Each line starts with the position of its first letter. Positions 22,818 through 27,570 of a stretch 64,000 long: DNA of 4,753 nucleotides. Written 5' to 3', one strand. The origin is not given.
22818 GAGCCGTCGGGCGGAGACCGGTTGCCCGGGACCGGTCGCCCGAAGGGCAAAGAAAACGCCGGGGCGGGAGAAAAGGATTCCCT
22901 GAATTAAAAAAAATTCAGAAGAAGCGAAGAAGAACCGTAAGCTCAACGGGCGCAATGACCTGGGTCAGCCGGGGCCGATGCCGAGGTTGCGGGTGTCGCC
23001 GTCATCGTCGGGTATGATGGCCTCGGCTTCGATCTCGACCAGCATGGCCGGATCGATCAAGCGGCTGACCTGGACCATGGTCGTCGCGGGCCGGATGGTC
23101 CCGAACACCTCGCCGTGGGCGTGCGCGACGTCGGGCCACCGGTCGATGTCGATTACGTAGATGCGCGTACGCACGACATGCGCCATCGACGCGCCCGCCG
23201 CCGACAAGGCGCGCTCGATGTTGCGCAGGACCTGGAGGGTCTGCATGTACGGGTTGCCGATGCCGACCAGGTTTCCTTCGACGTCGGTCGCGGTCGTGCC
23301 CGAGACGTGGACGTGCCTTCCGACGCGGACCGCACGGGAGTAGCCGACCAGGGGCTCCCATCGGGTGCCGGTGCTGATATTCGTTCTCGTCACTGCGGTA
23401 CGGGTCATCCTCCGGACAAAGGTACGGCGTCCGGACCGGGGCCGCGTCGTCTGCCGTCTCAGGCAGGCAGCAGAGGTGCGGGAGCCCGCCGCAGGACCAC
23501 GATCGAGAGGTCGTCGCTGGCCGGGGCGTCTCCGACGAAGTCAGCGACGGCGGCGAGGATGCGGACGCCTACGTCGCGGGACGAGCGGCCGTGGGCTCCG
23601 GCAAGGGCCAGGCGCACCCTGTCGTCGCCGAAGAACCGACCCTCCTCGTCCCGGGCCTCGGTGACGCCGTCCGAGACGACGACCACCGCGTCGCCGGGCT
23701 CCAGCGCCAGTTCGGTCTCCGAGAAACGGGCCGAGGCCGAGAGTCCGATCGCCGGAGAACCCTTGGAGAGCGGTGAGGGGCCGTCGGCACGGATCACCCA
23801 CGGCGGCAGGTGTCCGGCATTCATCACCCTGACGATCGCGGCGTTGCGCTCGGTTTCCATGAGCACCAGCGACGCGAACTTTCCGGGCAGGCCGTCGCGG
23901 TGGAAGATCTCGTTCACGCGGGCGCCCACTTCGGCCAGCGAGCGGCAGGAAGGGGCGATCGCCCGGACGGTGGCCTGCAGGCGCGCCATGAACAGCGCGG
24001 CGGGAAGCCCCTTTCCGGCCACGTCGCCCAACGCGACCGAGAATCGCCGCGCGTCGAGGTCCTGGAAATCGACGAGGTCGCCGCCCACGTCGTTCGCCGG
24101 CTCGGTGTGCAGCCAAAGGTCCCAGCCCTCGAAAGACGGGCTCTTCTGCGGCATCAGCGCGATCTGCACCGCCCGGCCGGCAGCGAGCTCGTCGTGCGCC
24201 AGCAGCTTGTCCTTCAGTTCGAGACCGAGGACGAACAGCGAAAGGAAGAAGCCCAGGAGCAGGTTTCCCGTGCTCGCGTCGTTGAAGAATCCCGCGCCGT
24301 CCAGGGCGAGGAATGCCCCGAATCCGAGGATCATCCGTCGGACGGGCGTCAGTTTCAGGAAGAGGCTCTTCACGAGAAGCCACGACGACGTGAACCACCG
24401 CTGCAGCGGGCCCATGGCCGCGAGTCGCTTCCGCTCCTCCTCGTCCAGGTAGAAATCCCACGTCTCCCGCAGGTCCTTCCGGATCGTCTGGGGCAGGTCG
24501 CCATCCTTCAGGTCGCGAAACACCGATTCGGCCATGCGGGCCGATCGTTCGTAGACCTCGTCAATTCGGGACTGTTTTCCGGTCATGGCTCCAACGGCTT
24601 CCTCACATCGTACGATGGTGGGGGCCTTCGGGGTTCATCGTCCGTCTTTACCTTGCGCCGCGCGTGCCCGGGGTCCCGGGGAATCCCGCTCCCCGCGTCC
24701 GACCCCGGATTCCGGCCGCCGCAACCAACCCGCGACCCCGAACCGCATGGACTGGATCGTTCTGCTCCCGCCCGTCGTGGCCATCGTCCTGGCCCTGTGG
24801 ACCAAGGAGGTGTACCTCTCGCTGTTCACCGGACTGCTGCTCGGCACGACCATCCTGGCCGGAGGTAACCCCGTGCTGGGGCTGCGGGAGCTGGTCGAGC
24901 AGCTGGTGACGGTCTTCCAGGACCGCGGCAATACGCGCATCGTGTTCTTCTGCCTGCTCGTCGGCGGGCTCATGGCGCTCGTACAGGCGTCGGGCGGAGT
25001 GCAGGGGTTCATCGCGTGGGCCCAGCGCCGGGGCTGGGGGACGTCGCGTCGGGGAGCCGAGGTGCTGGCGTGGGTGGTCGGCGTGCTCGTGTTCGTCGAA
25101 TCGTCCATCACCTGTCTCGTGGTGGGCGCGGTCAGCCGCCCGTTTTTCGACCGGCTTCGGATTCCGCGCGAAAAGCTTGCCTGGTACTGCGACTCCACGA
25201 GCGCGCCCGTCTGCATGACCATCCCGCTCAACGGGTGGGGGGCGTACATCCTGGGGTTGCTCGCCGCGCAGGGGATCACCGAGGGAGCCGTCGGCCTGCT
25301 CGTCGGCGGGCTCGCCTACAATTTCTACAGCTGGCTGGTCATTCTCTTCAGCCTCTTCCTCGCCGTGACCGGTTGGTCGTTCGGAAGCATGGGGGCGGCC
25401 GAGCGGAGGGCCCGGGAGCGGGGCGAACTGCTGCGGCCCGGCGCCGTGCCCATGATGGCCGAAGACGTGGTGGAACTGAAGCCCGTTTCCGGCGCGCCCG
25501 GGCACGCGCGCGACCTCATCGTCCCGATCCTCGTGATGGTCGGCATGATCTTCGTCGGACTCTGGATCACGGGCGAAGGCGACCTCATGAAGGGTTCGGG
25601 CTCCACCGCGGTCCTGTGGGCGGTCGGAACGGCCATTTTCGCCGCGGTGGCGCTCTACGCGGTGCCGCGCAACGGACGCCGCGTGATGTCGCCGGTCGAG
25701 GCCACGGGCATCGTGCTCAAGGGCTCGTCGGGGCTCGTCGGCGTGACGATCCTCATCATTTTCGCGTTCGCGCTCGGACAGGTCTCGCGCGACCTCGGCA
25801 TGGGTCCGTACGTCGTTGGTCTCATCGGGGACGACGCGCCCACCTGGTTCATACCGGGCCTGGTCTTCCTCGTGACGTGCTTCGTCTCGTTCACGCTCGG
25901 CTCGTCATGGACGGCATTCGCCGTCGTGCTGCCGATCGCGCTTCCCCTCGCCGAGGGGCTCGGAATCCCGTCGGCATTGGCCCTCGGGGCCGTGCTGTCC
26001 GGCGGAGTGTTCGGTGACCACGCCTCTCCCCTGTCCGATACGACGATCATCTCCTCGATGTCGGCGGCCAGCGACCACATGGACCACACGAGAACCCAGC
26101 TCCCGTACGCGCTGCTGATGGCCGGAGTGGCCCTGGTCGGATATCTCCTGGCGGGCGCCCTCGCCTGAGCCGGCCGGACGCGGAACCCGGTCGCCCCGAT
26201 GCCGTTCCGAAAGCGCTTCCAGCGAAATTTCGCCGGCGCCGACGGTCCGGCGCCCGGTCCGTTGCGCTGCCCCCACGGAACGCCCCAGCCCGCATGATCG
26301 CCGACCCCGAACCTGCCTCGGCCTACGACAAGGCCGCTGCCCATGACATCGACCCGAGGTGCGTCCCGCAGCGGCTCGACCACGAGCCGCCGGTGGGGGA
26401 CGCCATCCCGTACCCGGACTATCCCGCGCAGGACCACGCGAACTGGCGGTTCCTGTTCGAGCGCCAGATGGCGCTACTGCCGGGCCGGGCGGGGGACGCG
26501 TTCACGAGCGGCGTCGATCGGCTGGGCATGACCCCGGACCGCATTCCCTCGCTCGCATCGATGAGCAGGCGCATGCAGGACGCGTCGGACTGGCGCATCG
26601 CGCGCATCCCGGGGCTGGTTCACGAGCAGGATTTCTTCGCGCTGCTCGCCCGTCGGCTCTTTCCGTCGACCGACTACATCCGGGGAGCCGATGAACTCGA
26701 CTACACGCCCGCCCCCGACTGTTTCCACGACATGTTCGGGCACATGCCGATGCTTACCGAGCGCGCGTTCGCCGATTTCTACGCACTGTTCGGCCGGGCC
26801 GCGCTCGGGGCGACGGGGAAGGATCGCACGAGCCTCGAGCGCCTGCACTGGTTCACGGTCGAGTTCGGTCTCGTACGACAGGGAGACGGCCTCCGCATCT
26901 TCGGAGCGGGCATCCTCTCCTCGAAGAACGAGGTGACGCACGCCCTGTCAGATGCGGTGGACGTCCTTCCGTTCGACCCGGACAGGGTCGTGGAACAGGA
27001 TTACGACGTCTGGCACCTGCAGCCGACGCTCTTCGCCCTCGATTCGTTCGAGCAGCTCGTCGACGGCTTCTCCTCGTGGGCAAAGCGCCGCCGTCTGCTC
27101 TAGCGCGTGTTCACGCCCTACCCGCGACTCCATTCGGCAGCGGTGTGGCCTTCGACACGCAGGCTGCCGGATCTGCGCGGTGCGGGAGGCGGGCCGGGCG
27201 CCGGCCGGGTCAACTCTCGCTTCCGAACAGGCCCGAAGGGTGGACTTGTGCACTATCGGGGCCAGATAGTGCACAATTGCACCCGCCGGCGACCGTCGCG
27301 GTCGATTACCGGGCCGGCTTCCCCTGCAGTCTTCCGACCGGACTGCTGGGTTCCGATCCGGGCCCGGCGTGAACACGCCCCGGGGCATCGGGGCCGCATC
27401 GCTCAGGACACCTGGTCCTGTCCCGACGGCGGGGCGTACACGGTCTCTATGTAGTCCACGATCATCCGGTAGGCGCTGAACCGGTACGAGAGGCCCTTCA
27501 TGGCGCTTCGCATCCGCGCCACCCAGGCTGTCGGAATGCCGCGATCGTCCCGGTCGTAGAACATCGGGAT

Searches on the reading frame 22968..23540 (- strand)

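Call 71: search_protein_families(library=pfam, proteins=[window:22968-23540:-], max_evalue=0.00001)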
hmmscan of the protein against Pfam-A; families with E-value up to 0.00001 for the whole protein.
window:22968-23540:- (191 aa): 1 family
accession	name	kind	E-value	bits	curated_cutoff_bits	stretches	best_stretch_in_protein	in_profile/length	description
PF01042.26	Ribonuc_L-PSP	-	2.2e-29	102.4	27.3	1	60-175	4-120/121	Endoribonuclease L-PSP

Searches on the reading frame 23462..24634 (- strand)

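Call 71: search_protein_families(library=pfam, proteins=[window:23462-24634:-], max_evalue=0.00001)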
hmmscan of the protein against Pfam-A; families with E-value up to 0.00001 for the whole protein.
window:23462-24634:- (391 aa): 1 family
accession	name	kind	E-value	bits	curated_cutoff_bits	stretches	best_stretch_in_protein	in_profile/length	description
PF07228.17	SpoIIE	-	3.3e-43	148.3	25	1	195-383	2-191/192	Stage II sporulation protein E (SpoIIE)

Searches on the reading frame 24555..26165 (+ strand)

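Call 71: search_protein_families(library=pfam, proteins=[window:24555-26165:+], max_evalue=0.00001)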
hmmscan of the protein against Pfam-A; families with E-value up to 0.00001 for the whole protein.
window:24555-26165:+ (537 aa): 1 family
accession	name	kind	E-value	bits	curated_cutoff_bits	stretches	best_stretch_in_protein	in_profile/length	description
PF03553.21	Na_H_antiporter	-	1e-37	130.5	23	1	230-534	12-302/303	Na+/H+ antiporter family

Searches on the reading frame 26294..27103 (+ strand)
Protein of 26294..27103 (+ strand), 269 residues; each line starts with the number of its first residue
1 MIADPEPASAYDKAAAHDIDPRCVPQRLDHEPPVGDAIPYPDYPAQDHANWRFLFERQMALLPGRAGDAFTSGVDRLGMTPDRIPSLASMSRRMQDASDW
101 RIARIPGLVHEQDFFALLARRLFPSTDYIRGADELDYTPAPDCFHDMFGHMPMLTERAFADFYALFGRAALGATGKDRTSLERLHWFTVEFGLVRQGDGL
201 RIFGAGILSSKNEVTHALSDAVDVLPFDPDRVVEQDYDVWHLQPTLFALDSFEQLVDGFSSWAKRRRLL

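Call 23: find_encoding_contigs(protein=window:26294-27103:+, flank=4000, max_places=10)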
Protein window:26294-27103:+ (269 aa): 9 contigs read that carry it; 5 places shown.
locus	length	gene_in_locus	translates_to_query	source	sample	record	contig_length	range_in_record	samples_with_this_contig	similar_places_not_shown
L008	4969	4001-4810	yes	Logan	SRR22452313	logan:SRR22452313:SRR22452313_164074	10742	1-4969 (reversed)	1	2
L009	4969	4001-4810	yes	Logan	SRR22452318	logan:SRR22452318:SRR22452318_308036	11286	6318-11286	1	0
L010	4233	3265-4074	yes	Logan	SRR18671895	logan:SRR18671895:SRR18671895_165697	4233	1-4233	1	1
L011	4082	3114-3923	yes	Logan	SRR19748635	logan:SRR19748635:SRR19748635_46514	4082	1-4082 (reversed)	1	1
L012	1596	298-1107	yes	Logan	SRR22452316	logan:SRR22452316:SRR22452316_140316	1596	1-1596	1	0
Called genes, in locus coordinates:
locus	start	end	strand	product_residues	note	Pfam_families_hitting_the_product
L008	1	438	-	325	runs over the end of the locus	PF01551:Peptidase_M23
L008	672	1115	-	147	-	PF01042:Ribonuc_L-PSP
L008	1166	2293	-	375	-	PF07228:SpoIIE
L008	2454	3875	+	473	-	PF03553:Na_H_antiporter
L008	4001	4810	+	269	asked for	PF00351:Biopterin_H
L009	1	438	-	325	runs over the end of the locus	PF01551:Peptidase_M23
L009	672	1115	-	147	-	PF01042:Ribonuc_L-PSP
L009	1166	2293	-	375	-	PF07228:SpoIIE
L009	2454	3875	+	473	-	PF03553:Na_H_antiporter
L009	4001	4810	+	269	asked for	PF00351:Biopterin_H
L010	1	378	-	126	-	?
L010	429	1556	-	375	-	PF07228:SpoIIE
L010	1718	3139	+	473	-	PF03553:Na_H_antiporter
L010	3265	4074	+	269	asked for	PF00351:Biopterin_H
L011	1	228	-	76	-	?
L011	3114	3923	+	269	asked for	PF00351:Biopterin_H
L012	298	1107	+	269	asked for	PF00351:Biopterin_H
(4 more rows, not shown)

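Call 58: find_homologous_proteins(query=window:26294-27103:+, max_evalue=1e-60)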
Query window:26294-27103:+ (269 aa): 1533 proteins with E <= 1e-60 among 5627 candidates; the best 120 are listed.
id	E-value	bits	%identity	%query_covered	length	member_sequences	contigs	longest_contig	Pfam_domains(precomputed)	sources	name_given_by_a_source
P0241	1.1e-181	620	100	100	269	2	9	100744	PF00351.27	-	-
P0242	4.1e-144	497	80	98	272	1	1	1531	PF00351.27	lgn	-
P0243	2.5e-142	491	78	100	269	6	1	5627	PF00351.27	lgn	-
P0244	6.5e-139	480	78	98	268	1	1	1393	PF00351.27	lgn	-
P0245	9.3e-139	479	76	100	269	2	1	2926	PF00351.27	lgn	-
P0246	2.4e-137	475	78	99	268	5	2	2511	PF00351.27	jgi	jgi:phenylalanine-4-hydroxylase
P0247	7.3e-136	470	77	97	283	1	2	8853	PF00351.27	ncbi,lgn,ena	-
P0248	1.3e-135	469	77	97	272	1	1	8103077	PF00351.27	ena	-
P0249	8.7e-135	466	75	97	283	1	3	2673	PF00351.27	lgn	-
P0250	1.5e-134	465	75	99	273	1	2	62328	PF00351.27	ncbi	ncbi:MAG: phenylalanine 4-monooxygenase [Bacteroidota bacterium]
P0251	1.6e-134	465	76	99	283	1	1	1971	PF00351.27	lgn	-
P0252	1.0e-133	463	75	97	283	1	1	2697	PF00351.27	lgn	-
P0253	3.4e-133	461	74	99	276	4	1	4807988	PF00351.27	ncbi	-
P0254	4.8e-133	460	73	99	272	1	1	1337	PF00351.27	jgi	jgi:phenylalanine-4-hydroxylase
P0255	7.6e-133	460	73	98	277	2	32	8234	PF00351.27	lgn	-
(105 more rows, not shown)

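Call 59: find_encoding_contigs(protein=P0243, flank=5000, max_places=3)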
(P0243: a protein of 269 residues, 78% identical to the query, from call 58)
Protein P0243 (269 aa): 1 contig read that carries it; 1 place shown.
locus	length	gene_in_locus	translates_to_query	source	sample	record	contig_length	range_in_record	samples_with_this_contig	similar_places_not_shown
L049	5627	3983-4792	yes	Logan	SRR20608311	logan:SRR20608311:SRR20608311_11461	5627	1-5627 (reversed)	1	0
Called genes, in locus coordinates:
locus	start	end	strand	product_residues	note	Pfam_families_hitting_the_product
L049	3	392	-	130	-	?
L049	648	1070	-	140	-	PF01042:Ribonuc_L-PSP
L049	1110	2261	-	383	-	PF07228:SpoIIE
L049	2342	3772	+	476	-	PF03553:Na_H_antiporter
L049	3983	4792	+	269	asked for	PF00351:Biopterin_H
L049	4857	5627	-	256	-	?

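Call 60: find_encoding_contigs(protein=P0247, flank=6000, max_places=3)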
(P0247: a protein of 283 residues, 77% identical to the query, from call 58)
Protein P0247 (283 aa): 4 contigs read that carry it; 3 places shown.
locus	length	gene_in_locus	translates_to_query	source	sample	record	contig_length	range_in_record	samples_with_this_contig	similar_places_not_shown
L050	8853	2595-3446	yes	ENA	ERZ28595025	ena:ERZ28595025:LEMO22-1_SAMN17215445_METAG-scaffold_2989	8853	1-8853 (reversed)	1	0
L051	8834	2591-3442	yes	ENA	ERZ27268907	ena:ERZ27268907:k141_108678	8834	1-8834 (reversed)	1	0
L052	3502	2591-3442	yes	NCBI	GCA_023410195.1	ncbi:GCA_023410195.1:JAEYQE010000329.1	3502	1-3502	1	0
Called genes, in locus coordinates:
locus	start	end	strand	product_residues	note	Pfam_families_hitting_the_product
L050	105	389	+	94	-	-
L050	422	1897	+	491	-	PF03553:Na_H_antiporter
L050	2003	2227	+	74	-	-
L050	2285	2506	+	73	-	-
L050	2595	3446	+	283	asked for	PF00351:Biopterin_H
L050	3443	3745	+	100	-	PF00708:Acylphosphatase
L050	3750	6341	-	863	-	PF00069:Pkinase, PF07714:PK_Tyr_Ser-Thr, PF13424:TPR_12, PF24885:TPR_NPHP3, PF13374:TPR_10, PF13424:TPR_12, PF13374:TPR_10, PF13424:TPR_12, +20 more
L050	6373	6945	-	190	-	PF07638:Sigma70_ECF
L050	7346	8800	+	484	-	PF01565:FAD_binding_4, PF08031:BBE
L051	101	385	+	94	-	-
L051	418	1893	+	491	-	PF03553:Na_H_antiporter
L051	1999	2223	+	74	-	-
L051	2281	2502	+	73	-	-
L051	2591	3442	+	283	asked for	PF00351:Biopterin_H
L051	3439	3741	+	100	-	PF00708:Acylphosphatase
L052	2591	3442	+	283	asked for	PF00351:Biopterin_H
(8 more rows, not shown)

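Call 85: list_cluster_members(proteins=[window:26294-27103:+, window:8506-9525:-, window:60440-61459:+])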
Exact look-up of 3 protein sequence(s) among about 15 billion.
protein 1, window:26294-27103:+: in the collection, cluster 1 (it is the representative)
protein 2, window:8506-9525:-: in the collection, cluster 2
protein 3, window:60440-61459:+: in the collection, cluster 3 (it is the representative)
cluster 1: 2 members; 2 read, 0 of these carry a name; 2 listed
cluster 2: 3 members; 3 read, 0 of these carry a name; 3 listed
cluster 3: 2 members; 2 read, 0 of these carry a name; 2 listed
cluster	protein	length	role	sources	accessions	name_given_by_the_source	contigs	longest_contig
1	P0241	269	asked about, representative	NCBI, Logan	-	-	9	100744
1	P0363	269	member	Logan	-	-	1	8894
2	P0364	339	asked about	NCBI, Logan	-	-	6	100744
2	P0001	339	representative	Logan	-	-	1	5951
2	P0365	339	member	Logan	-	-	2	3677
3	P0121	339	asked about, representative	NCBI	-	-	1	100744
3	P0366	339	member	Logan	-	-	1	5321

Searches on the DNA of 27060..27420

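Call 90: search_rna_families(source=window, start=27060, end=27420, threshold=evalue, max_evalue=1)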
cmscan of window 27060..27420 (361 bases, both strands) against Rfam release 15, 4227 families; matches with E-value up to 1: 1.
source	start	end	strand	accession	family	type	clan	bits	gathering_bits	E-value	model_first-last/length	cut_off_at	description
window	27348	27411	-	RF00784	mir-486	Gene; miRNA;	-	17.5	69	0.21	1-68/68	no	mir-486 microRNA precursor family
